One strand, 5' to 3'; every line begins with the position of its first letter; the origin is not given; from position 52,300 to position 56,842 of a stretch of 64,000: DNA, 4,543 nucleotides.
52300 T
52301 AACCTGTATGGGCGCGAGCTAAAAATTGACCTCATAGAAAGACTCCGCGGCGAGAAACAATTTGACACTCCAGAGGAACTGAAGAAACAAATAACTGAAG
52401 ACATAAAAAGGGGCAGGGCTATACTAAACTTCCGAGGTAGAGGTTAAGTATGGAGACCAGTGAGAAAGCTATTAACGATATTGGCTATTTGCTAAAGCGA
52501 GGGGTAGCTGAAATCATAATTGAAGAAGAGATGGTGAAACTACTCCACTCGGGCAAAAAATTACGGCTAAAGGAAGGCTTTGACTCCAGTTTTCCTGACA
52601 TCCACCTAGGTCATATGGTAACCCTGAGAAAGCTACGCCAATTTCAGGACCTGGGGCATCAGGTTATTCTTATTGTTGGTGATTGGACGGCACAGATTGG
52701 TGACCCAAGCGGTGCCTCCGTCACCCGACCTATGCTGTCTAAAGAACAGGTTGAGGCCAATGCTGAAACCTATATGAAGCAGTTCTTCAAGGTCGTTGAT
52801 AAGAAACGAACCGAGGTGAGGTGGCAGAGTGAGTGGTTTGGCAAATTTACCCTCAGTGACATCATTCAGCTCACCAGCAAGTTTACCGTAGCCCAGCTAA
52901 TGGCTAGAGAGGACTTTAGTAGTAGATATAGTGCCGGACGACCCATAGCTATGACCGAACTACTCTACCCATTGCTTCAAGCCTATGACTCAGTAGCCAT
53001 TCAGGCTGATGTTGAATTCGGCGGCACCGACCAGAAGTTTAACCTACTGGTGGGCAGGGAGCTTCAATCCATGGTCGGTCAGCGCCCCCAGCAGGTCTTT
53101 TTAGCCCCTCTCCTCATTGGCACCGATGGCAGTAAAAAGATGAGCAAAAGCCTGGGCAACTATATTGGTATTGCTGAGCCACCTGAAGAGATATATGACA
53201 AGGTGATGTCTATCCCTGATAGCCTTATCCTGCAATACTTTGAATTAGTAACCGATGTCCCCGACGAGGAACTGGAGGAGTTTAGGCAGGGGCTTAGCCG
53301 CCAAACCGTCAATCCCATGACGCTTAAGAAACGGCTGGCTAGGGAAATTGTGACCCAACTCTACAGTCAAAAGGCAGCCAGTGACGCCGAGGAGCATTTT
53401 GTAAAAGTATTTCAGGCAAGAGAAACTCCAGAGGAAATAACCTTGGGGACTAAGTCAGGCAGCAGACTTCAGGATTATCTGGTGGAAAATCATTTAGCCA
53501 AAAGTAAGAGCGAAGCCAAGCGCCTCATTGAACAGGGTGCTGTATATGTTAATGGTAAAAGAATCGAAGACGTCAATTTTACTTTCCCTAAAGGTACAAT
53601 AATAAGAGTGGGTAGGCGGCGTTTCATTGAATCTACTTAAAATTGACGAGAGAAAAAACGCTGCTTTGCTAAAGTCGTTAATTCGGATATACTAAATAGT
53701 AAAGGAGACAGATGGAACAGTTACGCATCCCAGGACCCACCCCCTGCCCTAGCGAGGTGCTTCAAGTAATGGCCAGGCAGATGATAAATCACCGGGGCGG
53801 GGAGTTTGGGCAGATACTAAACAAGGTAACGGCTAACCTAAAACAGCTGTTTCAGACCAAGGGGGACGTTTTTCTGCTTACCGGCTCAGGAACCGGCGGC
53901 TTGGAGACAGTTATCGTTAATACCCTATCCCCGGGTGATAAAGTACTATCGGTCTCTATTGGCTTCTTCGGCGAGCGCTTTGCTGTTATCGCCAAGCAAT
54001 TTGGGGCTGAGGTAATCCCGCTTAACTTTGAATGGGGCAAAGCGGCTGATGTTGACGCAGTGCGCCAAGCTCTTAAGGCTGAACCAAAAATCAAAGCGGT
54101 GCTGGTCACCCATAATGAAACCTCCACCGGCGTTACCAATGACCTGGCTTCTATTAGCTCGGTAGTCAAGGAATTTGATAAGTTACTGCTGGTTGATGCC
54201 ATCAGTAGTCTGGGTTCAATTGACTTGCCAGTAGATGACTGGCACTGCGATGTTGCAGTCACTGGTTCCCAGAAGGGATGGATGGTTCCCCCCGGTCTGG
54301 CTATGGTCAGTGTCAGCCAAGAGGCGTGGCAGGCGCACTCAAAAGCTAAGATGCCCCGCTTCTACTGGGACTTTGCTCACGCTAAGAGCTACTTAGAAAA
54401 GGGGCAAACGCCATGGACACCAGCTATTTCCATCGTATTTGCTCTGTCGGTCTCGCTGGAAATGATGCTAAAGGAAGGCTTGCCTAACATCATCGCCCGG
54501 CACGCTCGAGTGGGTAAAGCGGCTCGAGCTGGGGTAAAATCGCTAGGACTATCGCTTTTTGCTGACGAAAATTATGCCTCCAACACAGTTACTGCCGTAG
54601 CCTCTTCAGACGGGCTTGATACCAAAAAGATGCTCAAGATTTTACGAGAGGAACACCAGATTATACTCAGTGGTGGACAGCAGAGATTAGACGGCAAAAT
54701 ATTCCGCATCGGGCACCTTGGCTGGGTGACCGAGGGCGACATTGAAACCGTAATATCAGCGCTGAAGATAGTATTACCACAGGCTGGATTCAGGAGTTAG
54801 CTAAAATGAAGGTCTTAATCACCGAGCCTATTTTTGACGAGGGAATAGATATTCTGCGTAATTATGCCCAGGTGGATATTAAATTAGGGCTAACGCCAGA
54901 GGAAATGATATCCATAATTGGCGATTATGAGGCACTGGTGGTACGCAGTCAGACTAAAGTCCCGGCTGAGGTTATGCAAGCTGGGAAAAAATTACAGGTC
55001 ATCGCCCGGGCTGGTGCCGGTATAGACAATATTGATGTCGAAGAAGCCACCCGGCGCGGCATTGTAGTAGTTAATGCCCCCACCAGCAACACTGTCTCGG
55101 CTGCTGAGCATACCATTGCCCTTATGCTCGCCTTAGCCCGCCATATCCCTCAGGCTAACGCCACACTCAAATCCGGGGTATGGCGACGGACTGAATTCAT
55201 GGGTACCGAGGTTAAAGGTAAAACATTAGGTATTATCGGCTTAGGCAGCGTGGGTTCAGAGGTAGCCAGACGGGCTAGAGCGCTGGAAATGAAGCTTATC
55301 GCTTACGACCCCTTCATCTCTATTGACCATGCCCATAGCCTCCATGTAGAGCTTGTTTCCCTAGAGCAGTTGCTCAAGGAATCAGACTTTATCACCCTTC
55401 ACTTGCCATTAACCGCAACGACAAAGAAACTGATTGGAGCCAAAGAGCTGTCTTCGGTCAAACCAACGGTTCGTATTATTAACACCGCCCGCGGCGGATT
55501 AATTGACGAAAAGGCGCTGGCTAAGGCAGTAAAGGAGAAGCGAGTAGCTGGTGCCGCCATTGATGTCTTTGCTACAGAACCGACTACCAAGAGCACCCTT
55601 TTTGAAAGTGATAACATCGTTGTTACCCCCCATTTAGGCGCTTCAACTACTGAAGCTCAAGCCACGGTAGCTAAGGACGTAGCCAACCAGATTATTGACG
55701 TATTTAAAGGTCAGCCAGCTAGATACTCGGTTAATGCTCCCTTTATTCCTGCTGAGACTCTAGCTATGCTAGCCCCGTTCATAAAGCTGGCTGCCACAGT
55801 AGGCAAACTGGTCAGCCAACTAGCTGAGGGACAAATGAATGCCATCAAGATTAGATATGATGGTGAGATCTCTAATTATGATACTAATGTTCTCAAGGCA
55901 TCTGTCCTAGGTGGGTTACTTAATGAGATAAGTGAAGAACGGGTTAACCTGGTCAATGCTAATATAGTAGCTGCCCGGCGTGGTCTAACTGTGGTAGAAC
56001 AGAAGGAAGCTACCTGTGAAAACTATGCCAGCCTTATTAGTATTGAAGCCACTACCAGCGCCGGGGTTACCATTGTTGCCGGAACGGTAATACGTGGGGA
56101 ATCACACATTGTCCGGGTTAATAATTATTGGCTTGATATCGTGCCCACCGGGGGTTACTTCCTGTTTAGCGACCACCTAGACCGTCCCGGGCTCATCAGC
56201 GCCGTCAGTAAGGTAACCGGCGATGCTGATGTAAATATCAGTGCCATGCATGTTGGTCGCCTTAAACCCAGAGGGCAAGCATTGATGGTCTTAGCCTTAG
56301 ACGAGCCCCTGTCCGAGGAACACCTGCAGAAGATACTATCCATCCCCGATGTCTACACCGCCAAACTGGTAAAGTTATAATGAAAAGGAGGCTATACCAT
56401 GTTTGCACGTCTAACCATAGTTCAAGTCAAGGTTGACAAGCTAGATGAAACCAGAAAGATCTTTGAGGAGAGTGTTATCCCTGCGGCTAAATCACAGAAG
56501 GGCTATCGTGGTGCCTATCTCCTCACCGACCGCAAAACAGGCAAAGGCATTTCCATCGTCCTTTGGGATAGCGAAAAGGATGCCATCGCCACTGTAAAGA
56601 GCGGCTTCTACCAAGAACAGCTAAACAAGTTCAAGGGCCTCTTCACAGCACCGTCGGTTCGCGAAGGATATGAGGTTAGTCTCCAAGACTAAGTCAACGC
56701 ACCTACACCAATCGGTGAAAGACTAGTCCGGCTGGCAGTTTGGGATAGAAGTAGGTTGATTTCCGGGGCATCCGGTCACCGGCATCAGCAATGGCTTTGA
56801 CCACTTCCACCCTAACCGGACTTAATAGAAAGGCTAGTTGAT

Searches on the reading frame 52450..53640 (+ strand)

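Call 47: search_protein_families(library=pfam, proteins=[window:52450-53640:+], max_evalue=0.001)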
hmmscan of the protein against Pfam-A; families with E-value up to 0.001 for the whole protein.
window:52450-53640:+ (396 aa): 3 families
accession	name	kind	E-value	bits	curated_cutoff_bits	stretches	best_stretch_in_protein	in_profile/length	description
PF00579.31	tRNA-synt_1b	-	1.9e-73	247.8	21.1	1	36-322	4-292/292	tRNA synthetases class I (W and Y)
PF01479.30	S4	-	2.6e-13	49.9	22.8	1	339-384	2-47/48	S4 domain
PF22421.1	SYY_C-terminal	-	1.7e-11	44.3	27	1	335-381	16-62/83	Tyrosine--tRNA ligase SYY-like C-terminal domain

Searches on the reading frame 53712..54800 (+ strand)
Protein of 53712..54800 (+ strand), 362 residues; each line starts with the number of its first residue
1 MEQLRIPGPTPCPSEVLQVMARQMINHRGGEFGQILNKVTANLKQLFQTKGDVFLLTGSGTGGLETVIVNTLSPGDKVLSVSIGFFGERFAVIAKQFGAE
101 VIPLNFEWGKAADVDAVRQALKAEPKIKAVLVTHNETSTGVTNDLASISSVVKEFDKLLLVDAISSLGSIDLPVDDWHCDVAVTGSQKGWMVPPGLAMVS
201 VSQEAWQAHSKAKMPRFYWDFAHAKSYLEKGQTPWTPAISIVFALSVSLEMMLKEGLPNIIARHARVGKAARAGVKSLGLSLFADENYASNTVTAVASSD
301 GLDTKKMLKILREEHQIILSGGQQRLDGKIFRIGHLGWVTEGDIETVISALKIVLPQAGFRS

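Call 48: search_protein_families(library=pfam, proteins=[window:53712-54800:+], max_evalue=0.001)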
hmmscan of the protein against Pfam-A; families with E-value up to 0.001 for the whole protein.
window:53712-54800:+ (362 aa): 4 families
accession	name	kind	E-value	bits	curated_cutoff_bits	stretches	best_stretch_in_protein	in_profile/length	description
PF00266.25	Aminotran_5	-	1.7e-28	100.1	21.5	1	18-324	17-340/371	Aminotransferase class-V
PF00155.27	Aminotran_1_2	-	9.8e-07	28.7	19.7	1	37-164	45-187/361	Aminotransferase class I and II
PF01053.26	Cys_Met_Meta_PP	-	5.6e-05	22.3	27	1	49-183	65-193/381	Cys/Met metabolism PLP-dependent enzyme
PF01041.23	DegT_DnrJ_EryC1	-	0.00036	20.3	19.8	1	55-169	43-152/360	DegT/DnrJ/EryC1/StrS aminotransferase family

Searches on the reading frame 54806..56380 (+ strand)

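Call 48: search_protein_families(library=pfam, proteins=[window:54806-56380:+], max_evalue=0.001)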
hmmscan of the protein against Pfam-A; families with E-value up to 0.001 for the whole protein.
window:54806-56380:+ (524 aa): 7 families
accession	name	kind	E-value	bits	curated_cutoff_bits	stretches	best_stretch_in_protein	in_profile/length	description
PF02826.25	2-Hacid_dh_C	-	9.8e-63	211.2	25.1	1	104-278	1-178/178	D-isomer specific 2-hydroxyacid dehydrogenase, NAD binding domain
PF00389.36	2-Hacid_dh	-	7.3e-38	129.7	24.6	1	3-310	1-134/134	D-isomer specific 2-hydroxyacid dehydrogenase, catalytic domain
PF19304.4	PGDH_inter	-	5.9e-29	101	27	1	322-438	2-118/119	D-3-phosphoglycerate dehydrogenase intervening domain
PF01842.31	ACT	-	4.4e-07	30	27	1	457-514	7-65/66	ACT domain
PF13291.12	ACT_4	-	0.00022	22.3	27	0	458-498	14-54/80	ACT domain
PF03446.21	NAD_binding_2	-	0.00059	20.3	21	0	141-247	2-112/161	NAD binding domain of 6-phosphogluconate dehydrogenase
PF22629.2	ACT_AHAS_ss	-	0.00066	20.2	27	0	457-517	5-66/67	AHAS small subunit-like ACT domain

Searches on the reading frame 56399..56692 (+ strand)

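Call 48: search_protein_families(library=pfam, proteins=[window:56399-56692:+], max_evalue=0.001)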
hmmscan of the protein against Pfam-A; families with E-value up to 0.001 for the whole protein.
window:56399-56692:+ (97 aa): 1 family
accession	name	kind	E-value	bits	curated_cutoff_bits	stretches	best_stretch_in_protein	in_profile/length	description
PF03992.22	ABM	-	0.00087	19.9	23.1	0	1-68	1-69/78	Antibiotic biosynthesis monooxygenase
